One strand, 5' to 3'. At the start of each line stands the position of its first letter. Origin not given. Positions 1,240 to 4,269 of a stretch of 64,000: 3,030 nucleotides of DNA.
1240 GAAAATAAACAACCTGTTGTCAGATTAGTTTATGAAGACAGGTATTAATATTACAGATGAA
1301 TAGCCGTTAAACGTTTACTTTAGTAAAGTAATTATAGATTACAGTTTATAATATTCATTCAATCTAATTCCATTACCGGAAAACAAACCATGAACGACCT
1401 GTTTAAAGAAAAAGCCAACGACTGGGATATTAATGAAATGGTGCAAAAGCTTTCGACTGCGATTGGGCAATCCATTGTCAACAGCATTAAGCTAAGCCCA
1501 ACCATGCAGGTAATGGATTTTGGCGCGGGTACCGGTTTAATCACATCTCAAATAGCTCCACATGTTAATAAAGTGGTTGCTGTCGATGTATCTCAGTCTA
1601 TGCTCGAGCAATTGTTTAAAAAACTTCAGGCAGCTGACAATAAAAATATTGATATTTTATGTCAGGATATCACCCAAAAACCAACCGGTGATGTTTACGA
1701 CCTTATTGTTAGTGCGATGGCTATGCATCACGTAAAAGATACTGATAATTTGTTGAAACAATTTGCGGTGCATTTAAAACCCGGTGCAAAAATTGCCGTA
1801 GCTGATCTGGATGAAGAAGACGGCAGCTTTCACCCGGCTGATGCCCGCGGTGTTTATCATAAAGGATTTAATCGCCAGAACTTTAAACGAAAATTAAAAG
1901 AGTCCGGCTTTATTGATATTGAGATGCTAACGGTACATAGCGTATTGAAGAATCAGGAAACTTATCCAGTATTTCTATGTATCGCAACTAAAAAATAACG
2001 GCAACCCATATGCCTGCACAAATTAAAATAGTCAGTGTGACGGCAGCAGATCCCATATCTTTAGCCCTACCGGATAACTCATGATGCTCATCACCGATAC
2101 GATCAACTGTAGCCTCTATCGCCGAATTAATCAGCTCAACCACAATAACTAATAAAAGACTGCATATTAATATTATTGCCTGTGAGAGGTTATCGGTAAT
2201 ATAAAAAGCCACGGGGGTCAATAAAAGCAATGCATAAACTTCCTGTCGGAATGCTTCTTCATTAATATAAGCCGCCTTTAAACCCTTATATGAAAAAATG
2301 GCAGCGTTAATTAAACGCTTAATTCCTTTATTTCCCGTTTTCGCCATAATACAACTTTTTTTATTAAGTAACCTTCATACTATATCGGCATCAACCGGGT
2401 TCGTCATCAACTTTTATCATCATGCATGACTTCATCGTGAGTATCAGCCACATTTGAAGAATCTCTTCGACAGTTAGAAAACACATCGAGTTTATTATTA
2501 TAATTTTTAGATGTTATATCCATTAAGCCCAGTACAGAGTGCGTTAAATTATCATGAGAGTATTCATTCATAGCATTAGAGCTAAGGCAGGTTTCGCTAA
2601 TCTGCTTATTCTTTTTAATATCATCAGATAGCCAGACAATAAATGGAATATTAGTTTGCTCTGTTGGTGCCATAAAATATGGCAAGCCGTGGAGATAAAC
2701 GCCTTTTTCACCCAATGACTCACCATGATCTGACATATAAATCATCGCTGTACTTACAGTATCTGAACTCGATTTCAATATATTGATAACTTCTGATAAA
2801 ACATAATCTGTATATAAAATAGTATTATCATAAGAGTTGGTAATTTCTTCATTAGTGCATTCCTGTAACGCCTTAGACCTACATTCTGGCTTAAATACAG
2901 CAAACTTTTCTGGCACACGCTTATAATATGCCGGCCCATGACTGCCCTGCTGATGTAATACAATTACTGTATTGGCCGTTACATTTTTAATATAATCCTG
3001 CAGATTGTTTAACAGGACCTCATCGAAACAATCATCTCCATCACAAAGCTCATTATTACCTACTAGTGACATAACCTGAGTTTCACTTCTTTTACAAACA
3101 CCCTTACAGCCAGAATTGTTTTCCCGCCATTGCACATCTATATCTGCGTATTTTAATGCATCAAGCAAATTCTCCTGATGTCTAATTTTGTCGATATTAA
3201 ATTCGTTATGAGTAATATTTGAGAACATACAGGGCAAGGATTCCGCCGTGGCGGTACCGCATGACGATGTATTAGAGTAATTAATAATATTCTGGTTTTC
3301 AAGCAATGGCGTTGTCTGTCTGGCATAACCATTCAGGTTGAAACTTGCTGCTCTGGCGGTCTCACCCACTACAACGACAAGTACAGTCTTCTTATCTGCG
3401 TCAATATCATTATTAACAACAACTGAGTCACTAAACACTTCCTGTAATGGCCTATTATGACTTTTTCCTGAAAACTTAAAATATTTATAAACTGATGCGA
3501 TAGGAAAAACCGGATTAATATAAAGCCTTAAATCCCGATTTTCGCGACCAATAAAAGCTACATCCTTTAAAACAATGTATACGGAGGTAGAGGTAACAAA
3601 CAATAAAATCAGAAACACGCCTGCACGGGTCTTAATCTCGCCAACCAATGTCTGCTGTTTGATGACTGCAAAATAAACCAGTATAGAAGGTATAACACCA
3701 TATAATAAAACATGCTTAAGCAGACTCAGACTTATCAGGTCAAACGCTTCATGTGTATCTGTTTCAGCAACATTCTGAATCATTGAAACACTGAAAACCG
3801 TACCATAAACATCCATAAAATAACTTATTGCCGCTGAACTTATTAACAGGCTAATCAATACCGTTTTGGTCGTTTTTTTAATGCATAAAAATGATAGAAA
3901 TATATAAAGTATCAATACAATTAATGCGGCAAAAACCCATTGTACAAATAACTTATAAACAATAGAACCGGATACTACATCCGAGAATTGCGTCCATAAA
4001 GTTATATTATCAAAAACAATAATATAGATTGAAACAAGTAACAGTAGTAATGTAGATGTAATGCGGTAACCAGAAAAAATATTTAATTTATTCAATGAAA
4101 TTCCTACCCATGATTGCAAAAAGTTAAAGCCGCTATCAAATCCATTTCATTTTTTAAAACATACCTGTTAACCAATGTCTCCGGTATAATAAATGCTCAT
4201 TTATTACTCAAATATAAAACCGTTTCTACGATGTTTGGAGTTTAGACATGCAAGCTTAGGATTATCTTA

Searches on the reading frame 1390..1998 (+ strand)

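Call 30: search_protein_families(library=pfam, proteins=[window:1390-1998:+], max_evalue=0.001)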
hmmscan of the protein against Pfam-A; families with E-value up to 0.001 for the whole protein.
window:1390-1998:+ (202 aa): 18 families
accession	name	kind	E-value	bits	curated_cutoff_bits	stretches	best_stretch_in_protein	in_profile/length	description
PF13649.12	Methyltransf_25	-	7.7e-18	65.4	27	1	41-132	1-96/97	Methyltransferase domain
PF08242.18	Methyltransf_12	-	2.4e-17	63.9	30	1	42-134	1-97/98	Methyltransferase domain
PF08241.18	Methyltransf_11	-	1.7e-16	61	21.2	1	43-136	2-94/95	Methyltransferase domain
PF13489.12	Methyltransf_23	-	3.6e-15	56.5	27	1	35-174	20-159/164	Methyltransferase domain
PF13847.12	Methyltransf_31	-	2.8e-14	53.5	27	1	37-143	3-115/145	Methyltransferase domain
PF00398.26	RrnaAD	-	2e-11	43.9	24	1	25-103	18-94/263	Ribosomal RNA adenine dimethylase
PF01209.24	Ubie_methyltran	-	2e-09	37.6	20.1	1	30-139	40-153/233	ubiE/COQ5 methyltransferase family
PF05175.20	MTS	-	2.2e-08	34.4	23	1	31-132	25-133/170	Methyltransferase small domain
PF05219.18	DREV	-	3.2e-08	33.5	26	1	37-138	94-187/265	DREV methyltransferase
PF05891.18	Methyltransf_PK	-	1.8e-06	28.1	27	1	34-144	52-166/218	AdoMet dependent proline di-methyltransferase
PF01135.25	PCMT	-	6.3e-06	26.5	20.3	1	29-116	65-156/210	Protein-L-isoaspartate(D-aspartate) O-methyltransferase (PCMT)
PF01728.25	FtsJ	-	7e-06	26.5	24.1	1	31-131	14-120/181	FtsJ-like methyltransferase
PF02353.26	CMAS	-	1.5e-05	24.9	27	1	28-118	53-143/273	Mycolic acid cyclopropane synthetase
PF02390.23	Methyltransf_4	-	3.7e-05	23.7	24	1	40-96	4-62/173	Putative methyltransferase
PF00891.24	Methyltransf_2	-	6.4e-05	22.8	22.3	1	13-139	38-166/210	O-methyltransferase domain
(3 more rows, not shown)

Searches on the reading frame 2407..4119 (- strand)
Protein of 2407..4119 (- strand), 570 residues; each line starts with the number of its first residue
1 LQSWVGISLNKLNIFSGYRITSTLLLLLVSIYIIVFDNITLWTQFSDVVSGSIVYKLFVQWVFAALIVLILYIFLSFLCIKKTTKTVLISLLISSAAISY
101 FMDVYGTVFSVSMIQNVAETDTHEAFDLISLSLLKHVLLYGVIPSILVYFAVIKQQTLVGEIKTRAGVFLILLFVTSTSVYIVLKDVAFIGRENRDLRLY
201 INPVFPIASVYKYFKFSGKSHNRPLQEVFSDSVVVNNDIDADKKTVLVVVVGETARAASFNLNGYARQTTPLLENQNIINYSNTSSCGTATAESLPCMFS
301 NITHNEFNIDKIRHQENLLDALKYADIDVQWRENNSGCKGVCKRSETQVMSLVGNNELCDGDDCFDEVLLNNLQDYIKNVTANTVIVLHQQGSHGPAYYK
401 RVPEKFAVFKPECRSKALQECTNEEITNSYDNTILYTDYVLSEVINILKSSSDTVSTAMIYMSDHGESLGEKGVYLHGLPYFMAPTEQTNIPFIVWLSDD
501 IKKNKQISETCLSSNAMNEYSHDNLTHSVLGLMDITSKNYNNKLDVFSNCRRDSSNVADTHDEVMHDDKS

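Call 30: search_protein_families(library=pfam, proteins=[window:2407-4119:-], max_evalue=0.001)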
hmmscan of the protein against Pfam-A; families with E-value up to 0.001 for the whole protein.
window:2407-4119:- (570 aa): 2 families
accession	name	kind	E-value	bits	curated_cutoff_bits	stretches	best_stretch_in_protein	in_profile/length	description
PF00884.28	Sulfatase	-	3.7e-67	227.2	25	1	247-535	3-301/301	Sulfatase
PF08019.17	EptA_B_N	-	2.3e-39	135.1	22.3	1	68-215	2-149/152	Phosphoethanolamine transferase EptA/EptB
